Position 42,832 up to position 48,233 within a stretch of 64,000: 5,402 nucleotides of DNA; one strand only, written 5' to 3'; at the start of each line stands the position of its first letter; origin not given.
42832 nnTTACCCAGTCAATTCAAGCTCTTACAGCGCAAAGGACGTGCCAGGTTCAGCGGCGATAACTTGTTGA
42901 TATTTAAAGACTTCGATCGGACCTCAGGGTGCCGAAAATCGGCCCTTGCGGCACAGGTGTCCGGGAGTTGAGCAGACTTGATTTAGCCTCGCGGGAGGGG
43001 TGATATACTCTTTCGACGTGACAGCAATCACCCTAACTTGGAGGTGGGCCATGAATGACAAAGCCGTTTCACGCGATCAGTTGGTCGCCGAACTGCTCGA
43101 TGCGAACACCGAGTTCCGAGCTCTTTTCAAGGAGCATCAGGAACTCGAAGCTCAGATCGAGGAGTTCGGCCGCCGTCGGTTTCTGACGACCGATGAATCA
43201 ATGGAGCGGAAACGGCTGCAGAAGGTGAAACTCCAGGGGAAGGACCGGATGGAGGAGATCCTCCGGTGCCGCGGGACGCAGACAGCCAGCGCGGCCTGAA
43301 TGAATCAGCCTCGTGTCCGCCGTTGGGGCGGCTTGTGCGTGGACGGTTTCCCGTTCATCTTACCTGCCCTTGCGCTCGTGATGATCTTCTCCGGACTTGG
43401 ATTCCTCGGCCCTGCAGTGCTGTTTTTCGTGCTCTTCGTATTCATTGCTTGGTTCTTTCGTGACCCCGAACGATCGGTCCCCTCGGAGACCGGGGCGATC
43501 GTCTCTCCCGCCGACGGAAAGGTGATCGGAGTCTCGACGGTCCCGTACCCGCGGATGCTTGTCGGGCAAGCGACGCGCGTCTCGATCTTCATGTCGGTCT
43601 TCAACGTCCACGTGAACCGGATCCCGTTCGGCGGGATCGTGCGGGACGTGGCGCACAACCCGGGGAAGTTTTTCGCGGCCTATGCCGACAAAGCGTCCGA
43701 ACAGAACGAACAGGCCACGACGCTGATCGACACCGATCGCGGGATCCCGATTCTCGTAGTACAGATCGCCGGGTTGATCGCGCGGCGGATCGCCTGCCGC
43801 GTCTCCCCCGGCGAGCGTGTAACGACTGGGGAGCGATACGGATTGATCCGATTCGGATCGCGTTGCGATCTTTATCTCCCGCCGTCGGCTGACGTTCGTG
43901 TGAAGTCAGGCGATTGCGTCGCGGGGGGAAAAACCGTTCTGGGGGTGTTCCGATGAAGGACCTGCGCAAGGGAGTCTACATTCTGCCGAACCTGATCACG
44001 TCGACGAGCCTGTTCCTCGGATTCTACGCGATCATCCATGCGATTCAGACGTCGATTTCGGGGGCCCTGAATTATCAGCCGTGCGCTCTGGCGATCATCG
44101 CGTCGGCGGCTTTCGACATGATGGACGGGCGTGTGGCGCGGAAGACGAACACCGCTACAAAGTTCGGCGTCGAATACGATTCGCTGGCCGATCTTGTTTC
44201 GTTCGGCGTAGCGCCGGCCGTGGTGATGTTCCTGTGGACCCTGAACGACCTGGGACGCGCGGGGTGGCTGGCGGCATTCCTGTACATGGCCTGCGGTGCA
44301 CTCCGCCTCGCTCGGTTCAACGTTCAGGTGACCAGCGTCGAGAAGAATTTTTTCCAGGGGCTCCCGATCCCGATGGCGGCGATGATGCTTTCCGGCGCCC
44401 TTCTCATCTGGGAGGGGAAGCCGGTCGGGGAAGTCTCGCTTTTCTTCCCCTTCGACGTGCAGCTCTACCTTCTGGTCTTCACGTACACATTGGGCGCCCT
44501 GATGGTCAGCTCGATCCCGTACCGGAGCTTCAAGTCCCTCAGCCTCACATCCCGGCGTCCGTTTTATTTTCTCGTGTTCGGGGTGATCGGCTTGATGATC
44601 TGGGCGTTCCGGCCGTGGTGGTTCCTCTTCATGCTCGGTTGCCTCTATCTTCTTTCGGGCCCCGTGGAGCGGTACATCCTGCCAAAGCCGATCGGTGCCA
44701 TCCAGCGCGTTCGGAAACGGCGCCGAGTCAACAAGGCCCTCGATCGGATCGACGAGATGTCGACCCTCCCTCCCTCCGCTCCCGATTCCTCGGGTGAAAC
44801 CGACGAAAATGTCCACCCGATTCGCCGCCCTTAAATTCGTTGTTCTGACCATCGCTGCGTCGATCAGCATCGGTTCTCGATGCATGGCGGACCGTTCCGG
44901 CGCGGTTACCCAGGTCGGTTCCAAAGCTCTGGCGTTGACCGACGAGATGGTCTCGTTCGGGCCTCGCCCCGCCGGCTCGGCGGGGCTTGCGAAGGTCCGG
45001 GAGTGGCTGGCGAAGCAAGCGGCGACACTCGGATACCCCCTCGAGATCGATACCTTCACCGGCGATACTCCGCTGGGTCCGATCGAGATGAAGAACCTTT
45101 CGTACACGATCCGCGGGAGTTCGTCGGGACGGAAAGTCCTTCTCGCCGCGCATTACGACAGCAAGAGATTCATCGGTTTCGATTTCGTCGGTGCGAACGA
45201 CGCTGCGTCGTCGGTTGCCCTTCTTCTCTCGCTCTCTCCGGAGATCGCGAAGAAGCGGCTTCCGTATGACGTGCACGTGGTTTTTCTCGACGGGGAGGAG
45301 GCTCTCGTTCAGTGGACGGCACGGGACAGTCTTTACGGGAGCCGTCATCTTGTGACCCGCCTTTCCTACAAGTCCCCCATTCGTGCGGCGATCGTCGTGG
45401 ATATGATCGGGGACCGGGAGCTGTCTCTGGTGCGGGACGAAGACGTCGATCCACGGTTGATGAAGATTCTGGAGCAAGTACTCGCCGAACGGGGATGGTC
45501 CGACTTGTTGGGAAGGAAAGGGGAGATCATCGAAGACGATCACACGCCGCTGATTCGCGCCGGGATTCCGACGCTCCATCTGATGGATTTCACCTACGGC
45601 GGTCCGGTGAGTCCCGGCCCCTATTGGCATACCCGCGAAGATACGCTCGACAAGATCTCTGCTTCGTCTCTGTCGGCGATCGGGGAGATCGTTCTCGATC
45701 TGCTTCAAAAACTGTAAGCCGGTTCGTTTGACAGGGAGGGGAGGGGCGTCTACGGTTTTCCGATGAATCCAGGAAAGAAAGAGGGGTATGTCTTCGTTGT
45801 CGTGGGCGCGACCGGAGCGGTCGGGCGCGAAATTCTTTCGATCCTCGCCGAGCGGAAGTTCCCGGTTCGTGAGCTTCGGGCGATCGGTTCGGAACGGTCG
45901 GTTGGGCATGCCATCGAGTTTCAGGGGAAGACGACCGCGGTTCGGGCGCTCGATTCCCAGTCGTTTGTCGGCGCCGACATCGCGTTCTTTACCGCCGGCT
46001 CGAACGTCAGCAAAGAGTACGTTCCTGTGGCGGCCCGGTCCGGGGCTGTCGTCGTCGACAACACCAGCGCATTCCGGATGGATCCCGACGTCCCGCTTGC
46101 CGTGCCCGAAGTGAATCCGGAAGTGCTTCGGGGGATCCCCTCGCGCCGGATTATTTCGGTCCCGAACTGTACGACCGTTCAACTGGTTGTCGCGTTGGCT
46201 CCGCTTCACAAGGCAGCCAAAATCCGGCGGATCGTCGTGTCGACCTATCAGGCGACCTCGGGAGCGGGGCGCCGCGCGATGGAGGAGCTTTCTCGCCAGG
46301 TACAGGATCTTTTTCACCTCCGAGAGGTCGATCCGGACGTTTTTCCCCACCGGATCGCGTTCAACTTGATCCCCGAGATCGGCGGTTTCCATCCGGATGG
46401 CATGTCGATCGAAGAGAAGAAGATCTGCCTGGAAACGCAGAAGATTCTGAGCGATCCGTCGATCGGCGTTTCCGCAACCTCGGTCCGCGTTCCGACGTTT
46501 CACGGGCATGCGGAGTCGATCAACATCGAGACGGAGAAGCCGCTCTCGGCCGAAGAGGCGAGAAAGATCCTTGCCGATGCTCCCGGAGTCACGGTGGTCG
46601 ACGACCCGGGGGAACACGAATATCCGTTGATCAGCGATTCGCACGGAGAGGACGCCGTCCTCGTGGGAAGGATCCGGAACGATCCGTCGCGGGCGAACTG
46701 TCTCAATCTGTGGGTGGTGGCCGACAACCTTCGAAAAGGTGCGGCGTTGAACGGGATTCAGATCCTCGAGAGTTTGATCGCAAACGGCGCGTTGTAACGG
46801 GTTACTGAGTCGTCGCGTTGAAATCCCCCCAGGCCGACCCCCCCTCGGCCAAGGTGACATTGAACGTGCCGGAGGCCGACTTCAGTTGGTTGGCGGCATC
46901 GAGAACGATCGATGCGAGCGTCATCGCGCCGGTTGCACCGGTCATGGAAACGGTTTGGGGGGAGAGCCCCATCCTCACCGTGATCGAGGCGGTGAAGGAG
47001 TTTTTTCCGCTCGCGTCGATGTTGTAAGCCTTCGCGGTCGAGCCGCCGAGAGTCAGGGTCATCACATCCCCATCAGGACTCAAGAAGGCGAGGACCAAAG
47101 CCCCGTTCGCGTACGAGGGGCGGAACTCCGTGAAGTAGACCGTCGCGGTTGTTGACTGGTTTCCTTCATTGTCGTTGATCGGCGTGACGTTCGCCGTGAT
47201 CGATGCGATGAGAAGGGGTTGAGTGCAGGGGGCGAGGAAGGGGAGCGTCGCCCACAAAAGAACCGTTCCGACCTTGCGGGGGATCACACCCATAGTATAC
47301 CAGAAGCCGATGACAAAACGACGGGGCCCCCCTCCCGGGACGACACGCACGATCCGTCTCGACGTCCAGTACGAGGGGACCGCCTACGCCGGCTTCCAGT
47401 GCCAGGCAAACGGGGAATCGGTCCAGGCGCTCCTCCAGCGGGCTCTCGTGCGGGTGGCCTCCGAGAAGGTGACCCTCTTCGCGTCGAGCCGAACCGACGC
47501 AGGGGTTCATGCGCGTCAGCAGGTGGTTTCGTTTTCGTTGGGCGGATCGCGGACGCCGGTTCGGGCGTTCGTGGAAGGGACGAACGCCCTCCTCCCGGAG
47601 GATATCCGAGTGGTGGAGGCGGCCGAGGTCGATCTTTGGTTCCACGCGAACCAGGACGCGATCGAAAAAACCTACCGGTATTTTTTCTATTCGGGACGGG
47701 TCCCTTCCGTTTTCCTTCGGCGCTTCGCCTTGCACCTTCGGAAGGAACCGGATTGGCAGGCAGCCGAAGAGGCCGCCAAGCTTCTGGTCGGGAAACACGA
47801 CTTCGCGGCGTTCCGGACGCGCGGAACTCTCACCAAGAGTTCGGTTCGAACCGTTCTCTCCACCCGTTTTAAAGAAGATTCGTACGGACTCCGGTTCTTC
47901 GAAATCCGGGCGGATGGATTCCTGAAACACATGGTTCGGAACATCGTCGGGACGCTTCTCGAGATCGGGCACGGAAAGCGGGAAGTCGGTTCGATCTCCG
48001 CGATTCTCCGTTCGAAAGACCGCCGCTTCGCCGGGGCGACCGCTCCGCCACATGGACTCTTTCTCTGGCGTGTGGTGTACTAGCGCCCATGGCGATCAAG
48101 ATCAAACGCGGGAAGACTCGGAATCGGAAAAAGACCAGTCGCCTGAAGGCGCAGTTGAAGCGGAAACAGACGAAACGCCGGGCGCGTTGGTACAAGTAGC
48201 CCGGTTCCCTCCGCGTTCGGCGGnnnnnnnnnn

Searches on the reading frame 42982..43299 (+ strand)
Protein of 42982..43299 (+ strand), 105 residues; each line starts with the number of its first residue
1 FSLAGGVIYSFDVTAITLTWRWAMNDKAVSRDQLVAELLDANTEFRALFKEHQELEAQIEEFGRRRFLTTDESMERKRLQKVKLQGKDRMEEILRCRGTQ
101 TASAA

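Call 34: search_protein_families(library=pfam, proteins=[window:42982-43299:+], max_evalue=0.00001)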
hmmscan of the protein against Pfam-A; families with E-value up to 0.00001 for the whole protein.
window:42982-43299:+ (105 aa): 1 family
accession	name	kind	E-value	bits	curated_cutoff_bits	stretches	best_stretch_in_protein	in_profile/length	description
PF04325.18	DUF465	-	4.9e-08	33.3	25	1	45-94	1-48/48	Protein of unknown function (DUF465)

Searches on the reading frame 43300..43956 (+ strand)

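Call 34: search_protein_families(library=pfam, proteins=[window:43300-43956:+], max_evalue=0.00001)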
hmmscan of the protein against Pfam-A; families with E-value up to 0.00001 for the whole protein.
window:43300-43956:+ (218 aa): 1 family
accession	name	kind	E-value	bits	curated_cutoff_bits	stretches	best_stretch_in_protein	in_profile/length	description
PF02666.20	PS_Dcarbxylase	-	4.7e-44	150.9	22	1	47-214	3-197/198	Phosphatidylserine decarboxylase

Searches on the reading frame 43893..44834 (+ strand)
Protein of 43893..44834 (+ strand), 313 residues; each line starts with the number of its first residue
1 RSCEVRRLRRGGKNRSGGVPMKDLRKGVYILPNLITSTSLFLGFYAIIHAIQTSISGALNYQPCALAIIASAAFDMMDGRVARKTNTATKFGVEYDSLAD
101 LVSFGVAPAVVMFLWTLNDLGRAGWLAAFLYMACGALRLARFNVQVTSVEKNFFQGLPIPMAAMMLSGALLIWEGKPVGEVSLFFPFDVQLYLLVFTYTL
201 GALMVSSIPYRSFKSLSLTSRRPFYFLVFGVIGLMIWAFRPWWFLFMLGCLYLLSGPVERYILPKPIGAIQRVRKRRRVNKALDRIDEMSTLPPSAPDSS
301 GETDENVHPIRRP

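Call 34: search_protein_families(library=pfam, proteins=[window:43893-44834:+], max_evalue=0.00001)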
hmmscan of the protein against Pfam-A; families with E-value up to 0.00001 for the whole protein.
window:43893-44834:+ (313 aa): 1 family
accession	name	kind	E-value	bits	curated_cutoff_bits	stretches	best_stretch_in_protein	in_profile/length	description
PF01066.26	CDP-OH_P_transf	-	5.6e-23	82.5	22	1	30-185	2-138/152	CDP-alcohol phosphatidyltransferase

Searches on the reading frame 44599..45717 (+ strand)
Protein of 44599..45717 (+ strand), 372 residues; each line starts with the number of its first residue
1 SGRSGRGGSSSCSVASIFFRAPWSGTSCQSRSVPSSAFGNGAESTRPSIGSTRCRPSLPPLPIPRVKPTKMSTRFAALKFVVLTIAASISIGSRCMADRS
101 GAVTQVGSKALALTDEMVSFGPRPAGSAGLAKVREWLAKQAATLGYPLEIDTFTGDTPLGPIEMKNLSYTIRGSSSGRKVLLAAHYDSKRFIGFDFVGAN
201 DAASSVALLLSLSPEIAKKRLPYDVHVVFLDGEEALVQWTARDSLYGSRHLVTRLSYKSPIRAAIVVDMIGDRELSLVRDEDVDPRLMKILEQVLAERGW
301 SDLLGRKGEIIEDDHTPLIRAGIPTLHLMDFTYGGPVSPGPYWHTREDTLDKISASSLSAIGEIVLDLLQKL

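Call 34: search_protein_families(library=pfam, proteins=[window:44599-45717:+], max_evalue=0.00001)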
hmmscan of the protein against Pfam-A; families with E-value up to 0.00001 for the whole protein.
window:44599-45717:+ (372 aa): 1 family
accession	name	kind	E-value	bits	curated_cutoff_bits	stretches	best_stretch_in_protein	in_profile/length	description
PF04389.22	Peptidase_M28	-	3.7e-31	108.8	21.3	1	166-368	1-192/193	Peptidase family M28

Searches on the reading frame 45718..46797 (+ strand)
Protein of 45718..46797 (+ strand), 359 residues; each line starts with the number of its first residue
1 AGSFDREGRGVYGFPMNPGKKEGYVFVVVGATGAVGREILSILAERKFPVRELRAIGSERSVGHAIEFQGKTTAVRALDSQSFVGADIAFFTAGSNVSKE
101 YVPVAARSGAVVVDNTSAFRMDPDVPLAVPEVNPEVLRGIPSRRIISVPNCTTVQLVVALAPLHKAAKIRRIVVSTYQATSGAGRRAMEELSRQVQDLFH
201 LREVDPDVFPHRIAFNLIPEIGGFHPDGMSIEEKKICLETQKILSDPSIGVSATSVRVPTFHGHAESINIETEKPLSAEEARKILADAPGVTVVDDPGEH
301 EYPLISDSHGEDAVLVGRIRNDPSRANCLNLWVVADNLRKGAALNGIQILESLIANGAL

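Call 34: search_protein_families(library=pfam, proteins=[window:45718-46797:+], max_evalue=0.00001)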
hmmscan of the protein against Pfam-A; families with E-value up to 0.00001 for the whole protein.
window:45718-46797:+ (359 aa): 2 families
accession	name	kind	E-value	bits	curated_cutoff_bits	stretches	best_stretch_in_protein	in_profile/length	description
PF02774.23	Semialdhyde_dhC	-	5.3e-52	177.1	26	1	160-340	1-184/184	Semialdehyde dehydrogenase, dimerisation domain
PF01118.30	Semialdhyde_dh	-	2.3e-31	109.1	26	1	28-138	4-119/121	Semialdehyde dehydrogenase, NAD binding domain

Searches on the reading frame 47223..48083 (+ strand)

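Call 34: search_protein_families(library=pfam, proteins=[window:47223-48083:+], max_evalue=0.00001)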
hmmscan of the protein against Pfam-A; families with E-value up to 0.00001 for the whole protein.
window:47223-48083:+ (286 aa): 1 family
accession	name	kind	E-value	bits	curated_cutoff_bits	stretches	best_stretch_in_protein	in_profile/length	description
PF01416.25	PseudoU_synth_1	-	4.1e-42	143.5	23.3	2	184-286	1-107/108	tRNA pseudouridine synthase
